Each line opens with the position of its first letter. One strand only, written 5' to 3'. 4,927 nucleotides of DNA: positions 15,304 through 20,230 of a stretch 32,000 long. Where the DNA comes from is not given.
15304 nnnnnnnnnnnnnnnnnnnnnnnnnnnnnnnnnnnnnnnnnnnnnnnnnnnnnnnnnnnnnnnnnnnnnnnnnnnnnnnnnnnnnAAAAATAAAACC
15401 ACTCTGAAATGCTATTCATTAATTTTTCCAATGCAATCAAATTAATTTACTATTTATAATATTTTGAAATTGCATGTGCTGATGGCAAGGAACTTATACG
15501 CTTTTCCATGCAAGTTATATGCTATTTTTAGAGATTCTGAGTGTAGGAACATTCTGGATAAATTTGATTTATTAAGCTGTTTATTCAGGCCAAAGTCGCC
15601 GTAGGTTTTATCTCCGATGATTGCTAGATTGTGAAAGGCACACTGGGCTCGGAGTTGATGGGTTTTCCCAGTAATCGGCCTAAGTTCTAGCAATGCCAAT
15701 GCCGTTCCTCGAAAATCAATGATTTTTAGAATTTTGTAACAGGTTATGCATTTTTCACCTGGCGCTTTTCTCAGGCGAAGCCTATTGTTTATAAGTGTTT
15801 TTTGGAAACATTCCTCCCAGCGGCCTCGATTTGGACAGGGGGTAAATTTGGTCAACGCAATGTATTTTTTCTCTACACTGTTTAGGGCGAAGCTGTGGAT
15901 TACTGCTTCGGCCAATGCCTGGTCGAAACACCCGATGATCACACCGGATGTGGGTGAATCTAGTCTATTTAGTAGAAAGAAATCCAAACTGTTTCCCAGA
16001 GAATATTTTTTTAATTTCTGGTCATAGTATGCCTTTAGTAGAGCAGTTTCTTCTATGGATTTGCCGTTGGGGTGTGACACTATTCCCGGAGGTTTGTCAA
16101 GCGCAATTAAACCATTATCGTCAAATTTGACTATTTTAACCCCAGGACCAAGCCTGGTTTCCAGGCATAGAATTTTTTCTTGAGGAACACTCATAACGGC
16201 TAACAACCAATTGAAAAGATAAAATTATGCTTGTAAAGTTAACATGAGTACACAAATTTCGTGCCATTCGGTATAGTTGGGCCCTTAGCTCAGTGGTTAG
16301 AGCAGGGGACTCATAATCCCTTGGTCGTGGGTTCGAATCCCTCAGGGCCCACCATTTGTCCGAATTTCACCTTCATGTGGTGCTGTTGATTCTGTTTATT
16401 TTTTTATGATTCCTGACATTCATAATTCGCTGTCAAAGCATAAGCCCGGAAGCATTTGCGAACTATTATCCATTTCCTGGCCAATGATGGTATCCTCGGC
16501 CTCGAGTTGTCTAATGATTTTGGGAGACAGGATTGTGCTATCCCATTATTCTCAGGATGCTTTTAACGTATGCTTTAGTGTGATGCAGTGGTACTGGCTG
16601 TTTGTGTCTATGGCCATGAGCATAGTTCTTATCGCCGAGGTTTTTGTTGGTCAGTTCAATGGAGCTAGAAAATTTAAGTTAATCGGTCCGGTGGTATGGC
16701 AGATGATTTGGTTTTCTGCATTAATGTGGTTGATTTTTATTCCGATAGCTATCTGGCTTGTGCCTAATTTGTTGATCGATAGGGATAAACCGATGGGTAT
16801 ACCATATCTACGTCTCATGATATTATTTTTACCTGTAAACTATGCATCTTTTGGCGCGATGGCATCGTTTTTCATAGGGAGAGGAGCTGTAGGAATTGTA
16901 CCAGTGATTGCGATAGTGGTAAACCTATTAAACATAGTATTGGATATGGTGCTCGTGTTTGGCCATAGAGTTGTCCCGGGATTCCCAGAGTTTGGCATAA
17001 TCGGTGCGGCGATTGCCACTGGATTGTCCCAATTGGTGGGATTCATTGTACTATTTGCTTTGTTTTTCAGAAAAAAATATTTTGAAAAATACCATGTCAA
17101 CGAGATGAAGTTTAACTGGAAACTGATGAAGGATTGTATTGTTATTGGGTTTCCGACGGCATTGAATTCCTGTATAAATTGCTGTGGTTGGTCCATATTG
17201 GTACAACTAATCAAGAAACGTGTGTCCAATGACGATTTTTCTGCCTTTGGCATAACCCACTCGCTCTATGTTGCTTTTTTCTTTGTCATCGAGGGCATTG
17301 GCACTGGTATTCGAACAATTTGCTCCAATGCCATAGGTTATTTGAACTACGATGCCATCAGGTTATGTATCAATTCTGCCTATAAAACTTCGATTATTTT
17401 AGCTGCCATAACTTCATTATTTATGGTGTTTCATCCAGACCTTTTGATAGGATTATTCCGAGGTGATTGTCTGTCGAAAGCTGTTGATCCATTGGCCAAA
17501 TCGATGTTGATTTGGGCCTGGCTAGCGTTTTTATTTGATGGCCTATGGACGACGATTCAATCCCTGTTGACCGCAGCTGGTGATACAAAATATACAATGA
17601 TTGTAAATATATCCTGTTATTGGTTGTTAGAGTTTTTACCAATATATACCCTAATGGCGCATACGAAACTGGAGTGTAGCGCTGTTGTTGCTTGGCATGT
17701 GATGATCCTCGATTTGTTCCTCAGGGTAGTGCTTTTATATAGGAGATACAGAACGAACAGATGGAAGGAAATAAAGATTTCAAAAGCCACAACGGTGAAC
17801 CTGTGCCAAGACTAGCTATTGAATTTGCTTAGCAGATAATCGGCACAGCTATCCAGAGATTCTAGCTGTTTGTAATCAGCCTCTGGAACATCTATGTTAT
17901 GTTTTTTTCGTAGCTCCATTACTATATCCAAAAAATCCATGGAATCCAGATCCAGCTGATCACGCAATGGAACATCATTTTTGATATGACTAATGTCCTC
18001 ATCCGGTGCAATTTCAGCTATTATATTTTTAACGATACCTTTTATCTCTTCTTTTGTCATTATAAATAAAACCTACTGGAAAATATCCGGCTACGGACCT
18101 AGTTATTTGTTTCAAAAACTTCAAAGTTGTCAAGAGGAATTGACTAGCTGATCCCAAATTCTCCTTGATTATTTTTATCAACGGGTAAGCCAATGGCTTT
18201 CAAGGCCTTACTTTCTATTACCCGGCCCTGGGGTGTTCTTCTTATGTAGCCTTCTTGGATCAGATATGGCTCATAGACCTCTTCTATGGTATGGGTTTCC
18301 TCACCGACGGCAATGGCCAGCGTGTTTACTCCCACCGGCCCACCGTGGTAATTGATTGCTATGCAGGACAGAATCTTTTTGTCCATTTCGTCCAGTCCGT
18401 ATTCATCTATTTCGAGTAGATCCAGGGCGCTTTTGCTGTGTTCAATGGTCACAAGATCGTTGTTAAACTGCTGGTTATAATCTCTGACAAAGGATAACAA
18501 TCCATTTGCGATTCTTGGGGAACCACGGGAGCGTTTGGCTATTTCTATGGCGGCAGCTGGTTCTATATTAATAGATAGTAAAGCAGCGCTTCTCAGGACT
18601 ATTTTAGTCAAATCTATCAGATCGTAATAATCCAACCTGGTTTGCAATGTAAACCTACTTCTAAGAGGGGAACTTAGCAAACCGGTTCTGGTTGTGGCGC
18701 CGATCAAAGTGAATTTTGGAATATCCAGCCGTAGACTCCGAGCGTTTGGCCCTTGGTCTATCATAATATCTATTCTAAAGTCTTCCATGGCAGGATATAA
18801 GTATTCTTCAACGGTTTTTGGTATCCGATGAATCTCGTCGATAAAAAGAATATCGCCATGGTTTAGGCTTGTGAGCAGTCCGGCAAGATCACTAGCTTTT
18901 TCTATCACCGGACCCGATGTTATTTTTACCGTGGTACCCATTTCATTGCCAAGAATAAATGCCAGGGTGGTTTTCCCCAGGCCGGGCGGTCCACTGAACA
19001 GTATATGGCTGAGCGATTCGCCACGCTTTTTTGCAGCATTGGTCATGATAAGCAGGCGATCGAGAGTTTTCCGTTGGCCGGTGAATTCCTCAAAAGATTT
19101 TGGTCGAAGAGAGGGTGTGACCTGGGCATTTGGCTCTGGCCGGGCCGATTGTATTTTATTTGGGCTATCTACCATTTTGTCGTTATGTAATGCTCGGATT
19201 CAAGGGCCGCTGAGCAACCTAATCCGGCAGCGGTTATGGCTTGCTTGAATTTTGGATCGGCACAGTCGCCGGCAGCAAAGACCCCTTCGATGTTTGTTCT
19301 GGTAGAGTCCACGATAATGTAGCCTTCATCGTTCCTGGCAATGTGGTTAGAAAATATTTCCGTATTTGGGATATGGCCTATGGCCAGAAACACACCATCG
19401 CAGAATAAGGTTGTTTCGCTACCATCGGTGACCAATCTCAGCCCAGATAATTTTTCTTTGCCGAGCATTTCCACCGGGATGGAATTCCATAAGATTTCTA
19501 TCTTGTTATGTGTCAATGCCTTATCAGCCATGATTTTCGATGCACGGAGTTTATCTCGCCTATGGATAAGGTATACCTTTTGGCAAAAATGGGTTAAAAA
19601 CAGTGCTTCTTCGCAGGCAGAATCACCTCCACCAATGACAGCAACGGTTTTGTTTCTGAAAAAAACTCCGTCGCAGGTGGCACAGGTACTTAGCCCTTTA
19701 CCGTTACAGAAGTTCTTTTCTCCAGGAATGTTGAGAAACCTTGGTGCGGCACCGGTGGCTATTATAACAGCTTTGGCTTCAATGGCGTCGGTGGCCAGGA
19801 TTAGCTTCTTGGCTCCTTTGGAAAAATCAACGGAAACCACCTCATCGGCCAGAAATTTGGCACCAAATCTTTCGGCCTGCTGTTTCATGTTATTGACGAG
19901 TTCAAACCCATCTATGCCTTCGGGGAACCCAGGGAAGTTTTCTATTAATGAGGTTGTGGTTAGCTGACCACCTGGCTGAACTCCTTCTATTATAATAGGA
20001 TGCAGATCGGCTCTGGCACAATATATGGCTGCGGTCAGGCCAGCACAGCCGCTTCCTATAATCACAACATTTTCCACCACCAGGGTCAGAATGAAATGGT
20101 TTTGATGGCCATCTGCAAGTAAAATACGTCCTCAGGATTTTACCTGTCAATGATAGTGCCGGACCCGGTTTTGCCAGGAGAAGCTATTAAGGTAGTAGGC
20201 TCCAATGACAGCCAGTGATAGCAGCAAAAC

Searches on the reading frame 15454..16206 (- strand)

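Call 66: search_protein_families(library=pfam, proteins=[window:15454-16206:-], max_evalue=0.001)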
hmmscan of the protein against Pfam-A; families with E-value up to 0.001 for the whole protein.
window:15454-16206:- (250 aa): 1 family
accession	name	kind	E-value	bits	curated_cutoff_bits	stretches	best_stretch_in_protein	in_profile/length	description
PF00849.27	PseudoU_synth_2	-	2e-23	83.7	26.8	1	33-190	2-151/152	RNA pseudouridylate synthase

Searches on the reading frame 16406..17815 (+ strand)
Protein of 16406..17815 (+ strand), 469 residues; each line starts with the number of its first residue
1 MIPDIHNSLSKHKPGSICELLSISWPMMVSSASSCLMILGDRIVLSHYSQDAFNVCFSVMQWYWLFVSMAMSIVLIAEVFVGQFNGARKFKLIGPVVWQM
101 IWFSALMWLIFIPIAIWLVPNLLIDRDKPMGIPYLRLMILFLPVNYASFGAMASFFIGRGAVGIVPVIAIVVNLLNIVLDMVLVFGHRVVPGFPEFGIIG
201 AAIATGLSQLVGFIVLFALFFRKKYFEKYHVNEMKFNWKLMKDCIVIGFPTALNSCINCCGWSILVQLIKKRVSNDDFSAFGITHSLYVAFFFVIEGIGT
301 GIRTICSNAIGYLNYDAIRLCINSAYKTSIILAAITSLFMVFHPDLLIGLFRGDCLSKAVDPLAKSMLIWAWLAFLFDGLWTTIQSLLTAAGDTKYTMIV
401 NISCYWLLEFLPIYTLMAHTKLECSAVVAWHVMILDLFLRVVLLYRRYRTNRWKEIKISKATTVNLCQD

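Call 18: search_protein_families(library=pfam, proteins=[window:16406-17815:+], max_evalue=0.001)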
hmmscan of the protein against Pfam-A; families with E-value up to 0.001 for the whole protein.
window:16406-17815:+ (469 aa): 1 family
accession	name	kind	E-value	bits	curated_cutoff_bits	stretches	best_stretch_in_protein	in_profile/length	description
PF01554.23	MatE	-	1.5e-27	96.7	24.9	2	250-414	1-160/161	MatE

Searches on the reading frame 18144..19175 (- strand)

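Call 18: search_protein_families(library=pfam, proteins=[window:18144-19175:-], max_evalue=0.001)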
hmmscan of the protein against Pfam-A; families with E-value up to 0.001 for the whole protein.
window:18144-19175:- (343 aa): 6 families
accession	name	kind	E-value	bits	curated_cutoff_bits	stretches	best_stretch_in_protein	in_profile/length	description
PF05496.18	RuvB_N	-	1.4e-72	243.1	27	1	23-181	1-159/159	Holliday junction DNA helicase RuvB P-loop domain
PF05491.19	RuvB_C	-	9.4e-24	83.6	24.7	1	258-328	1-71/72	RuvB C-terminal winged helix domain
PF17864.7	AAA_lid_4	-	4.9e-22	77.9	27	1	184-257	1-74/74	RuvB AAA lid domain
PF00004.35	AAA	-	6.7e-19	69.1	21.2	1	58-181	1-129/131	ATPase family associated with various cellular activities (AAA)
PF07728.20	AAA_5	-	8.5e-08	32.7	22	1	57-175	1-139/139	AAA domain (dynein-related subfamily)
PF01078.27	Mg_chelatase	-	3.4e-05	23.8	20.3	0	103-138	103-138/207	Magnesium chelatase, subunit ChlI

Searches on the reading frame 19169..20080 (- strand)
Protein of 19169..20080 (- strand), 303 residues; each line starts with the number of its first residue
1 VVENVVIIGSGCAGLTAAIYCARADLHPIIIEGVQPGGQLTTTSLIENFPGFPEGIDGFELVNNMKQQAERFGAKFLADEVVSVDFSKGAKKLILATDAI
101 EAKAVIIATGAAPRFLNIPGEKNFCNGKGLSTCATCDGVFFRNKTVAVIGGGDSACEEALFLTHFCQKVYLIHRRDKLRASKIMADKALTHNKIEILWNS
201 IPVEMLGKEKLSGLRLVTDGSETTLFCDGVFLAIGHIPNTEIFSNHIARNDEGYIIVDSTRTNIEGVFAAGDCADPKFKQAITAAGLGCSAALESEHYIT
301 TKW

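Call 18: search_protein_families(library=pfam, proteins=[window:19169-20080:-], max_evalue=0.001)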
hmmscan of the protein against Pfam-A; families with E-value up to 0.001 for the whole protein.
window:19169-20080:- (303 aa): 10 families
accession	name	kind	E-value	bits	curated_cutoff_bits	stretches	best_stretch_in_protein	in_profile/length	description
PF07992.20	Pyr_redox_2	-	4.8e-54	184.2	26.1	1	4-285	2-288/291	Pyridine nucleotide-disulphide oxidoreductase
PF13738.12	Pyr_redox_3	-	2.2e-21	76.9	30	1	79-271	102-305/305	Pyridine nucleotide-disulphide oxidoreductase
PF00070.33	Pyr_redox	-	1.3e-16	61.3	22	1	146-214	2-77/82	Pyridine nucleotide-disulphide oxidoreductase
PF00890.30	FAD_binding_2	-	6e-09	36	20.4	1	5-40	2-38/414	FAD binding domain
PF01266.30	DAO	-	1.5e-08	35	27.9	0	56-115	146-208/353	FAD dependent oxidoreductase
PF03486.20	HI0933_like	-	1.9e-06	28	50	0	4-35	2-33/244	HI0933-like protein Rossmann domain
PF01134.28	GIDA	-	4.4e-06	26.4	22.1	0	4-34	1-29/391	Glucose inhibited division protein A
PF01946.23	Thi4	-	3.6e-05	23.6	26.2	1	2-38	17-55/235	Thi4 family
PF12831.13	FAD_oxidored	-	8.4e-05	22.5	27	1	5-43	2-41/416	FAD dependent oxidoreductase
PF13450.12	NAD_binding_8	-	0.00012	22.7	21.9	1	7-45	1-40/68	NAD(P)-binding Rossmann-like domain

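Call 88: search_protein_families(library=ncbifam, proteins=[window:19169-20077:-], max_evalue=1e-10)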
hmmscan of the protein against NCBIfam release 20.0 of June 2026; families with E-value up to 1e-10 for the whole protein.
window:19169-20077:- (302 aa): 33 families (the best 25 are shown)
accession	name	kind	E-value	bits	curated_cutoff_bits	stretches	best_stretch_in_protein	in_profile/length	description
TIGR01292.1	TRX_reduct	equivalog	1.6e-113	378.5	343.45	1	3-298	2-300/300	thioredoxin-disulfide reductase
TIGR03143.1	AhpF_homolog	hypoth_equivalog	7e-79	265.8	687.65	1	3-300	6-310/555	putative alkyl hydroperoxide reductase F subunit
NF007614.0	PRK10262.1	equivalog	1.1e-75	254.8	644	1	4-299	9-315/321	thioredoxin-disulfide reductase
TIGR03140.1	AhpF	equivalog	4e-67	226.9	502.9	1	3-297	214-511/515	alkyl hydroperoxide reductase subunit F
TIGR01350.1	lipoamide_DH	equivalog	2.1e-21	76.2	408.8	1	72-276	110-312/461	dihydrolipoyl dehydrogenase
TIGR04018.1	Bthiol_YpdA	hypoth_equivalog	1.8e-19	69.7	339.9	1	79-273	92-289/316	YpdA family putative bacillithiol disulfide reductase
TIGR02053.1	MerA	equivalog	6.7e-19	68.2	454.45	1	73-291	111-325/465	mercury(II) reductase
TIGR01316.1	gltA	equivalog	2.2e-18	66.3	471.75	1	3-298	135-449/449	NADPH-dependent glutamate synthase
NF004991.0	PRK06370.1-3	subfamily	2.7e-17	62.5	620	1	90-282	154-352/509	FAD-containing oxidoreductase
NF009409.0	PRK12770.1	subfamily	4.3e-17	62.2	343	1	3-299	20-351/360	putative glutamate synthase subunit beta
NF004776.0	PRK06116.1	equivalog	1.5e-16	60.4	480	1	89-274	120-306/450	glutathione-disulfide reductase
NF007123.0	PRK09564.1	equivalog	3.2e-15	55.8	458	1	58-273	56-284/444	CoA-disulfide reductase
NF005883.0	PRK07845.1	equivalog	6.6e-15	55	479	1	96-274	135-315/466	NAD(P)H-quinone dehydrogenase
TIGR03385.1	CoA_CoA_reduc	equivalog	7.6e-15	54.6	578.8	1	104-275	107-285/439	CoA-disulfide reductase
NF046103.1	NOXase_Strep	equivalog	2e-14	53.4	600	1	62-274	59-282/442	H2O-forming NADH oxidase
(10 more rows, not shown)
